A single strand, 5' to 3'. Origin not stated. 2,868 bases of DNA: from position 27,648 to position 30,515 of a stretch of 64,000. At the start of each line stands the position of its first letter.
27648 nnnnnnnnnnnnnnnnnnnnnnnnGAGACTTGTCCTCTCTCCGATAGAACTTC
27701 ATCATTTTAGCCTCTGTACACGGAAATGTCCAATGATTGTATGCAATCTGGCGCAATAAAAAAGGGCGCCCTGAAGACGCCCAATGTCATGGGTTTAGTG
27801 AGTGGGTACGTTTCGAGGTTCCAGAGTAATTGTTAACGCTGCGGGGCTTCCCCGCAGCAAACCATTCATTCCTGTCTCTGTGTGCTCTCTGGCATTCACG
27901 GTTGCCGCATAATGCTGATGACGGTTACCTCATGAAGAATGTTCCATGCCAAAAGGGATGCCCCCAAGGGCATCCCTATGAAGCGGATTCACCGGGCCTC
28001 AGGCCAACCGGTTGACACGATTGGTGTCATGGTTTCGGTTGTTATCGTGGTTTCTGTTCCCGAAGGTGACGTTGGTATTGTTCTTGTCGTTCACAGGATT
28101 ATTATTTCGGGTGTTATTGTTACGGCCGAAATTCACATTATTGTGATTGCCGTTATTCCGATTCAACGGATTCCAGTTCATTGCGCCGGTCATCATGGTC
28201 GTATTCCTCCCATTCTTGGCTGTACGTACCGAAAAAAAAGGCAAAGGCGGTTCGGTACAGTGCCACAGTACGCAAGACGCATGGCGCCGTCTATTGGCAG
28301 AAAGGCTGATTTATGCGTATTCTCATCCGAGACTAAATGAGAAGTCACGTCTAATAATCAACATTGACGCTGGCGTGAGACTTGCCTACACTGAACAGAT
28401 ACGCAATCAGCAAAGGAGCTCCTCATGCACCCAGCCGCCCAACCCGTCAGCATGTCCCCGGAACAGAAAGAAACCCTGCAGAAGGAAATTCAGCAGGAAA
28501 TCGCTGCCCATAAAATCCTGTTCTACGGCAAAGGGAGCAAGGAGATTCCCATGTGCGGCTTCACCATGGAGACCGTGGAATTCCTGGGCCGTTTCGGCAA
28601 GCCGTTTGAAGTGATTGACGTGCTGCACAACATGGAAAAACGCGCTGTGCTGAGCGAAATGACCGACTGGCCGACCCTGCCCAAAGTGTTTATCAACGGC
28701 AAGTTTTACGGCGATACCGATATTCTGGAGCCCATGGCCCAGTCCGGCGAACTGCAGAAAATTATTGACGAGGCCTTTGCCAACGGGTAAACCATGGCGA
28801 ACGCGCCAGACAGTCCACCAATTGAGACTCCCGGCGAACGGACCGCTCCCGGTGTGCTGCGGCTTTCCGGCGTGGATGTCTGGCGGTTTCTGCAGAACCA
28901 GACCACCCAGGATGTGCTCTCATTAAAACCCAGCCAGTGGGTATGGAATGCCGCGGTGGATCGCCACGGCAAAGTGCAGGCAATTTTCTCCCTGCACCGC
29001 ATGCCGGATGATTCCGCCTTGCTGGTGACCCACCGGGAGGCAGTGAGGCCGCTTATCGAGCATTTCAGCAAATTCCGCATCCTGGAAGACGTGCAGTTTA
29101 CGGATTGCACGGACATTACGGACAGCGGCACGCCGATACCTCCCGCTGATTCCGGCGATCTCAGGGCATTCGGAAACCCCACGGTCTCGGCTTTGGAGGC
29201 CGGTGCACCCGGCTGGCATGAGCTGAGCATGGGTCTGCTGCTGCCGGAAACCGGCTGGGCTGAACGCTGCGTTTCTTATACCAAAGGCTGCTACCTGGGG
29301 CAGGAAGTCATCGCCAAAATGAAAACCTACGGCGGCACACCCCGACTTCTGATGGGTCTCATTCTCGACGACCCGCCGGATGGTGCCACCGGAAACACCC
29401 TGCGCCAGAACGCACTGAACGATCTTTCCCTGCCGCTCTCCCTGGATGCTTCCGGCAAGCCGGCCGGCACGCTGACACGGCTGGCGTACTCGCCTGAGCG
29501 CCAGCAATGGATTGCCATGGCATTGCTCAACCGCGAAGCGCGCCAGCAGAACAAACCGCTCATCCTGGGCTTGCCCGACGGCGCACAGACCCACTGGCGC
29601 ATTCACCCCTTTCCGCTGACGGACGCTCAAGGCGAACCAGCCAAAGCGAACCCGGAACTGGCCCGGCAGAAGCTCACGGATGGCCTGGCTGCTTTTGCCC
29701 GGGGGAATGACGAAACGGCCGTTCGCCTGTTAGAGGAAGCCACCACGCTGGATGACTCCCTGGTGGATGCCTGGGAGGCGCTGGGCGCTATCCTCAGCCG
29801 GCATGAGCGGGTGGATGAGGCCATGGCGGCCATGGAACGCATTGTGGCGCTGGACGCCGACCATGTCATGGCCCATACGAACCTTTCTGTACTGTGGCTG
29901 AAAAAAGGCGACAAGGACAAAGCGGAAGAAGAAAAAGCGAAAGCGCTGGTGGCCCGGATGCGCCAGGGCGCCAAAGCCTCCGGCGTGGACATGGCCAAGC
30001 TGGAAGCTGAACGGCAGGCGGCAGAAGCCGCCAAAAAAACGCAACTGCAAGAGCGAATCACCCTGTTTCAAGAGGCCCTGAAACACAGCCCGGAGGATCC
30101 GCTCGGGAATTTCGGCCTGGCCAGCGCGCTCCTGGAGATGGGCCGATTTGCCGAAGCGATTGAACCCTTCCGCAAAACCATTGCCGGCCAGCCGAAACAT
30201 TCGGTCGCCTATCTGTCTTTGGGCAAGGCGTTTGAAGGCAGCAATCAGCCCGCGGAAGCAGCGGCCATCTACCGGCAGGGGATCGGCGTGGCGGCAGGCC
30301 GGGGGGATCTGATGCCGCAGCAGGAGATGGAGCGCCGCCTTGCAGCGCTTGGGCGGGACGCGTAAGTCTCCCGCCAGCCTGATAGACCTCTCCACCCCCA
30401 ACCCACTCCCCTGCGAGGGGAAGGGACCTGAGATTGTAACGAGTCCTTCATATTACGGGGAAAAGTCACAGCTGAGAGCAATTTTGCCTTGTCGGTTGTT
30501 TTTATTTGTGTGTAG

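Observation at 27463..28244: Second small-peptide locus: FG-motif peptide ending GGCCG and an Asn-rich 65-aa peptide, each with its own promoter/terminator signals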

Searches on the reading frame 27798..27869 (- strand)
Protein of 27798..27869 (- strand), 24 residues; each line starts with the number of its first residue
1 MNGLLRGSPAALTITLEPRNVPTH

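Call 60: search_protein_families(library=ncbifam, proteins=[P0129, P0127, P0134], max_evalue=1)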
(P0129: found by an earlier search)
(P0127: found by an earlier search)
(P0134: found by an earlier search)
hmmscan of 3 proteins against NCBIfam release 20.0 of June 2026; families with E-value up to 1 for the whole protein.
P0129 (233 aa): 1 family
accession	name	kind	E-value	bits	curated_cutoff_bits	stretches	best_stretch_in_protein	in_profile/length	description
NF046098.1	RSP_7527_fam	equivalog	0.15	11.9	26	1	194-213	20-39/48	RSP_7527 family protein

P0127 (66 aa): 0 families

P0134 (348 aa): 0 families

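Call 61: search_protein_families(library=pfam, proteins=[P0129, P0127, P0146, P0145], max_evalue=1)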
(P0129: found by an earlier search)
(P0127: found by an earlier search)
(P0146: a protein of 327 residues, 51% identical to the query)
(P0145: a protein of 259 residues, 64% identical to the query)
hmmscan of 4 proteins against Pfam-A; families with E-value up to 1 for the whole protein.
P0129 (233 aa): 0 families

P0127 (66 aa): 0 families

P0146 (327 aa): 0 families

P0145 (259 aa): 0 families

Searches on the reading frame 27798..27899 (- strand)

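Call 60: search_protein_families(library=ncbifam, proteins=[P0129, P0127, P0134], max_evalue=1)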
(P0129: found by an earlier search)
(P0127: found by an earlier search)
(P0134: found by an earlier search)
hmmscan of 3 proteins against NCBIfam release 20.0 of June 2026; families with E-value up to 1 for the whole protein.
P0129 (233 aa): 1 family
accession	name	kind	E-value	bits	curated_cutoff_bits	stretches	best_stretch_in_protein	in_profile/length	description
NF046098.1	RSP_7527_fam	equivalog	0.15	11.9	26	1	194-213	20-39/48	RSP_7527 family protein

P0127 (66 aa): 0 families

P0134 (348 aa): 0 families

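Call 61: search_protein_families(library=pfam, proteins=[P0129, P0127, P0146, P0145], max_evalue=1)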
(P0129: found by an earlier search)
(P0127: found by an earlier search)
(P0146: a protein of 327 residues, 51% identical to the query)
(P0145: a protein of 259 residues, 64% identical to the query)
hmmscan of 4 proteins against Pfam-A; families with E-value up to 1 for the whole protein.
P0129 (233 aa): 0 families

P0127 (66 aa): 0 families

P0146 (327 aa): 0 families

P0145 (259 aa): 0 families

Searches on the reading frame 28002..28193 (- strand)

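Call 60: search_protein_families(library=ncbifam, proteins=[P0129, P0127, P0140, P0134], max_evalue=1)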
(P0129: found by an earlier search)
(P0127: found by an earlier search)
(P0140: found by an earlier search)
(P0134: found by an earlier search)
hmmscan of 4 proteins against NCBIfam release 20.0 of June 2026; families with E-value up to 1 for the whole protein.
P0129 (233 aa): 1 family
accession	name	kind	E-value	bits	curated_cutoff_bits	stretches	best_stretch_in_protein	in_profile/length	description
NF046098.1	RSP_7527_fam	equivalog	0.15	11.9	26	1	194-213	20-39/48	RSP_7527 family protein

P0127 (66 aa): 0 families

P0140 (301 aa): 0 families

P0134 (348 aa): 0 families

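Call 61: search_protein_families(library=pfam, proteins=[P0129, P0127, P0146, P0145], max_evalue=1)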
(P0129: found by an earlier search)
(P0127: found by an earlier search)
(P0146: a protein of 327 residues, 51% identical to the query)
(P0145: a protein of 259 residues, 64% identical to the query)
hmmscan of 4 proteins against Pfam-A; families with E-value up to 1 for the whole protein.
P0129 (233 aa): 0 families

P0127 (66 aa): 0 families

P0146 (327 aa): 0 families

P0145 (259 aa): 0 families

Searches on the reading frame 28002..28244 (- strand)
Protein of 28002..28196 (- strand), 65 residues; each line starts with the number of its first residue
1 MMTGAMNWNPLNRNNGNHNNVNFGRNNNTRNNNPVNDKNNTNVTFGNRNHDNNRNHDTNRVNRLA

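Call 48: find_related_loci(query=window:28002-28196:-, collection=metagenome_contigs, flank=5000)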
Query seq(65 aa) (65 aa) in metagenome_contigs; peptide patterns used: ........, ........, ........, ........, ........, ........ (x = any residue, [..] = any of these).
204 stretches matched a pattern, but none encodes a relative of the query by tblastn (E <= 1e-3).
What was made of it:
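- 27999..28196 (-): pep2: 65-aa Asn-rich (26 of 65) small protein with two N-V-x-F-G motifs. It is an orphan. No homologue found (call 48).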

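Call 60: search_protein_families(library=ncbifam, proteins=[P0129, P0006, P0001, window:28002-28196:-, P0127, P0002, P0003, P0004, P0134], max_evalue=1)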
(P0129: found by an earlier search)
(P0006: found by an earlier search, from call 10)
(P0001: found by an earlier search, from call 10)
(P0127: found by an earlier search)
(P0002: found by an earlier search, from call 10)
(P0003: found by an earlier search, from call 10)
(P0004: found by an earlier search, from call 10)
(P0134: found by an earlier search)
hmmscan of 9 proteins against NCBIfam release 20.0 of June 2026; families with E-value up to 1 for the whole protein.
P0129 (233 aa): 1 family
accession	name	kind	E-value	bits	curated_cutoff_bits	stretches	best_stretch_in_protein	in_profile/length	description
NF046098.1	RSP_7527_fam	equivalog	0.15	11.9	26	1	194-213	20-39/48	RSP_7527 family protein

P0006 (130 aa): 0 families

P0001 (54 aa): 0 families

seq(65 aa): 0 families

P0127 (66 aa): 0 families

P0002 (92 aa): 0 families

P0003 (56 aa): 0 families

P0004 (81 aa): 0 families

P0134 (348 aa): 0 families

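Call 61: search_protein_families(library=pfam, proteins=[P0129, P0006, P0001, window:28002-28196:-, P0127, P0002, P0003, P0004, P0146, P0145], max_evalue=1)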
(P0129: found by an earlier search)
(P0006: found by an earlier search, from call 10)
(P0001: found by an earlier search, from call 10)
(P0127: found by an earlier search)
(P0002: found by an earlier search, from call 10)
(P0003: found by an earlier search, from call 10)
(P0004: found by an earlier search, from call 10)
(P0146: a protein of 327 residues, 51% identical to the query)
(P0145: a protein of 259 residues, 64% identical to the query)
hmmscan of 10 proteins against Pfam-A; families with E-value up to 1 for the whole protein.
P0129 (233 aa): 0 families

P0006 (130 aa): 0 families

P0001 (54 aa): 0 families

seq(65 aa): 2 families
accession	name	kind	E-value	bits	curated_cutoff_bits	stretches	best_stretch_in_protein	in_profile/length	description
PF07555.19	NAGidase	-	0.23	11.2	25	1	1-53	178-231/295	beta-N-acetylglucosaminidase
PF16284.10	DUF4930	-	0.42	11.1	25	1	6-44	10-50/144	Domain of unknown function (DUF4930)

P0127 (66 aa): 0 families

P0002 (92 aa): 0 families

P0003 (56 aa): 0 families

P0004 (81 aa): 0 families

P0146 (327 aa): 0 families

P0145 (259 aa): 0 families

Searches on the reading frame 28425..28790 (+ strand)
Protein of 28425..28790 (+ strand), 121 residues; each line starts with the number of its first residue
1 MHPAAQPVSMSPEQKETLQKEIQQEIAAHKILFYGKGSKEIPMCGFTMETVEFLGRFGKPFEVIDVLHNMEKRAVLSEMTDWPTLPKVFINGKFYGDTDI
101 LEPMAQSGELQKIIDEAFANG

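Call 6: search_protein_families(library=pfam, proteins=[window:28425-28790:+])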
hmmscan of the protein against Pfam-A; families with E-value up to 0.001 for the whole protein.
window:28425-28790:+ (121 aa): 1 family
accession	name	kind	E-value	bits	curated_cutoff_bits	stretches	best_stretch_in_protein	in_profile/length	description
PF00462.30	Glutaredoxin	-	2.6e-15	56.8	22.9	1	33-94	3-59/60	Glutaredoxin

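Call 10: list_cluster_members(proteins=[window:27510-27671:-, window:28002-28196:-, window:19596-19871:-, window:20004-20171:-, window:20322-20564:-, window:28425-28787:+, window:26808-27197:+, window:26051-26812:+, window:23678-25102:+, window:28794-30362:+])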
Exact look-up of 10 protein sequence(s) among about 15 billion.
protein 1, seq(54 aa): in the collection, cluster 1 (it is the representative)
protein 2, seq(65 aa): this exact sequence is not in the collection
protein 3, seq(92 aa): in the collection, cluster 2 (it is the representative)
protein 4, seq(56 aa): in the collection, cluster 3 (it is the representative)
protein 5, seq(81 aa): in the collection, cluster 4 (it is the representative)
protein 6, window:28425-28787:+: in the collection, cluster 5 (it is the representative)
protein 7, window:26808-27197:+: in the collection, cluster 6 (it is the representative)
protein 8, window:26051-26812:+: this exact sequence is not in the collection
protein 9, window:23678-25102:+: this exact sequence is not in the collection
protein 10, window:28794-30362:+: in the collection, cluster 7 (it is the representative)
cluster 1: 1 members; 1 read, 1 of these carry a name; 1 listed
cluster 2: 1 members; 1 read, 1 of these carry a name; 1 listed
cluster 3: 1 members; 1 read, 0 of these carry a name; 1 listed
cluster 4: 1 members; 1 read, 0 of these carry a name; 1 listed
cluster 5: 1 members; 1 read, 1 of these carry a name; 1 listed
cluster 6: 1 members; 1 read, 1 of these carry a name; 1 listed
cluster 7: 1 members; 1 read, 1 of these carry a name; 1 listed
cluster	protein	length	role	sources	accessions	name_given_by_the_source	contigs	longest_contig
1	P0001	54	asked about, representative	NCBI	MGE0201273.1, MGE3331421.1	MAG: hypothetical protein AB7P76_09920 [Candidatus Melainabacteria bacterium]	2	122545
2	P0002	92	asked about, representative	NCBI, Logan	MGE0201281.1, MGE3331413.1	MAG: hypothetical protein AB7P76_09960 [Candidatus Melainabacteria bacterium]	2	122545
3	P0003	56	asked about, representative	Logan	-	-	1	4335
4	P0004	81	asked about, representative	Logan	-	-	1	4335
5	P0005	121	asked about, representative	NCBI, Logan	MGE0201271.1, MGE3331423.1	MAG: glutaredoxin family protein [Candidatus Melainabacteria bacterium]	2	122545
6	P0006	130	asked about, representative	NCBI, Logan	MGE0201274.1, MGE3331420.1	MAG: hypothetical protein AB7P76_09925 [Candidatus Melainabacteria bacterium]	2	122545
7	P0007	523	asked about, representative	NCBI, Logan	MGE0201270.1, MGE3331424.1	MAG: tetratricopeptide repeat protein [Candidatus Melainabacteria bacterium]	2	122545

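Call 60: search_protein_families(library=ncbifam, proteins=[P0006, P0001, P0002, P0003, P0004], max_evalue=1)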
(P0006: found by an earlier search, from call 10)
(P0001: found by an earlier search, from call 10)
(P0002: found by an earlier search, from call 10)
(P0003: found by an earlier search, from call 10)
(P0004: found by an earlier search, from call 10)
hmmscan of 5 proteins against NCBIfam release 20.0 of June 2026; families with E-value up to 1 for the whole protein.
P0006 (130 aa): 0 families

P0001 (54 aa): 0 families

P0002 (92 aa): 0 families

P0003 (56 aa): 0 families

P0004 (81 aa): 0 families

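Call 61: search_protein_families(library=pfam, proteins=[P0006, P0001, P0002, P0003, P0004], max_evalue=1)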
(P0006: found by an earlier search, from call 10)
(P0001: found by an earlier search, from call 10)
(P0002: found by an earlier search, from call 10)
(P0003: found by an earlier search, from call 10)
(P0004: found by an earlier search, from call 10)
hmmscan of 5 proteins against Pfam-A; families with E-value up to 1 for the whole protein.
P0006 (130 aa): 0 families

P0001 (54 aa): 0 families

P0002 (92 aa): 0 families

P0003 (56 aa): 0 families

P0004 (81 aa): 0 families

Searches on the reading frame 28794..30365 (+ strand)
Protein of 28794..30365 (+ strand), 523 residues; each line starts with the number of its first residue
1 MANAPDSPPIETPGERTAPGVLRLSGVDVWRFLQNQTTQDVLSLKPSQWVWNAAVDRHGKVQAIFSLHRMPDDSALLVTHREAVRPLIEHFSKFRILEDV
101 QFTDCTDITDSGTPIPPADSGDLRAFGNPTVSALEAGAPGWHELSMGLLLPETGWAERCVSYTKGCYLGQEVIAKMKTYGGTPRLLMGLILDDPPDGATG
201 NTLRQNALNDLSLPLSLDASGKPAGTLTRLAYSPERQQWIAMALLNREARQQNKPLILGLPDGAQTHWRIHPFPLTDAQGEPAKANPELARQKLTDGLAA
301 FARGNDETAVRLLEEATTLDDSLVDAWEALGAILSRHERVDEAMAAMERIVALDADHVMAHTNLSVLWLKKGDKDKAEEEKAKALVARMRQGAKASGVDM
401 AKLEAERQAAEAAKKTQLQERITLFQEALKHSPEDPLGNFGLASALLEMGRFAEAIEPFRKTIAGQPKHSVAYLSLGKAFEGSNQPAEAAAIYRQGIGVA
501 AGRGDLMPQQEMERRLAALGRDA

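Call 6: search_protein_families(library=pfam, proteins=[window:28794-30365:+])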
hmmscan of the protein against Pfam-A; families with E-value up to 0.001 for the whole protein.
window:28794-30365:+ (523 aa): 17 families
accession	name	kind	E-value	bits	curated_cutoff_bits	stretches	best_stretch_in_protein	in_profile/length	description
PF13432.12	TPR_16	-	2.2e-16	60.4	32.7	3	441-496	2-57/65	Tetratricopeptide repeat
PF07719.23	TPR_2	-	1.2e-14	53.5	27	0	325-356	2-33/34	Tetratricopeptide repeat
PF13431.12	TPR_17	-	1.9e-13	49.9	24.4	0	424-457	1-34/34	Tetratricopeptide repeat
PF14559.12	TPR_19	-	2e-12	47.7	25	2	411-457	9-46/68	Tetratricopeptide repeat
PF13428.12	TPR_14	-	1.2e-11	44.5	23.5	0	324-364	1-41/44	Tetratricopeptide repeat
PF13414.12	TPR_11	-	4.9e-10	39.4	26.8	0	297-334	1-38/42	TPR repeat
PF13181.12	TPR_8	-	3e-09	36.8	25.7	0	325-357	2-34/34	Tetratricopeptide repeat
PF00515.34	TPR_1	-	2.7e-08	33.7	27.8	0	441-463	6-28/34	Tetratricopeptide repeat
PF13176.12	TPR_7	-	4.8e-08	32.9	27.9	0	472-496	1-25/36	Tetratricopeptide repeat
PF13424.12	TPR_12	-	2.4e-07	31.3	30.1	1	441-497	8-72/77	Tetratricopeptide repeat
PF24575.1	TPR_Slam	-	7.1e-07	30.1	35.2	0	449-490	60-101/104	Surface lipoprotein assembly modifier, N-terminal TPR repeats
PF23914.1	TPR_CcmH_CycH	-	2.9e-06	27.7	42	0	324-435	50-154/158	Cytochrome c-type biogenesis protein H TPR domain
PF13374.12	TPR_10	-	3.4e-05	24.2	27.5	0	442-464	8-30/42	Tetratricopeptide repeat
PF13174.12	TPR_6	-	4.7e-05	24.2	26.3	0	440-464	4-28/33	Tetratricopeptide repeat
PF12895.13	ANAPC3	-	0.0002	22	27.2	0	415-474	2-60/82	Anaphase-promoting complex, cyclosome, subunit 3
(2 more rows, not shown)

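Call 60: search_protein_families(library=ncbifam, proteins=[P0006, P0001, P0002, P0003, P0004], max_evalue=1)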
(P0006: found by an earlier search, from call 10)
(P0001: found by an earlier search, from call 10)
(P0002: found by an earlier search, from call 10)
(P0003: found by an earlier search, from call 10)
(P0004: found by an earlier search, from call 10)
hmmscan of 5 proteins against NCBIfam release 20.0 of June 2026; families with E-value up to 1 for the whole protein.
P0006 (130 aa): 0 families

P0001 (54 aa): 0 families

P0002 (92 aa): 0 families

P0003 (56 aa): 0 families

P0004 (81 aa): 0 families

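Call 61: search_protein_families(library=pfam, proteins=[P0006, P0001, P0002, P0003, P0004], max_evalue=1)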
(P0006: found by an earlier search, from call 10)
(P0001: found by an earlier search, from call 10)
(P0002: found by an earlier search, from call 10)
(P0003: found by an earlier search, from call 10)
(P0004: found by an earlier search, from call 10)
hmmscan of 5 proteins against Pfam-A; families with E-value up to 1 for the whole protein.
P0006 (130 aa): 0 families

P0001 (54 aa): 0 families

P0002 (92 aa): 0 families

P0003 (56 aa): 0 families

P0004 (81 aa): 0 families
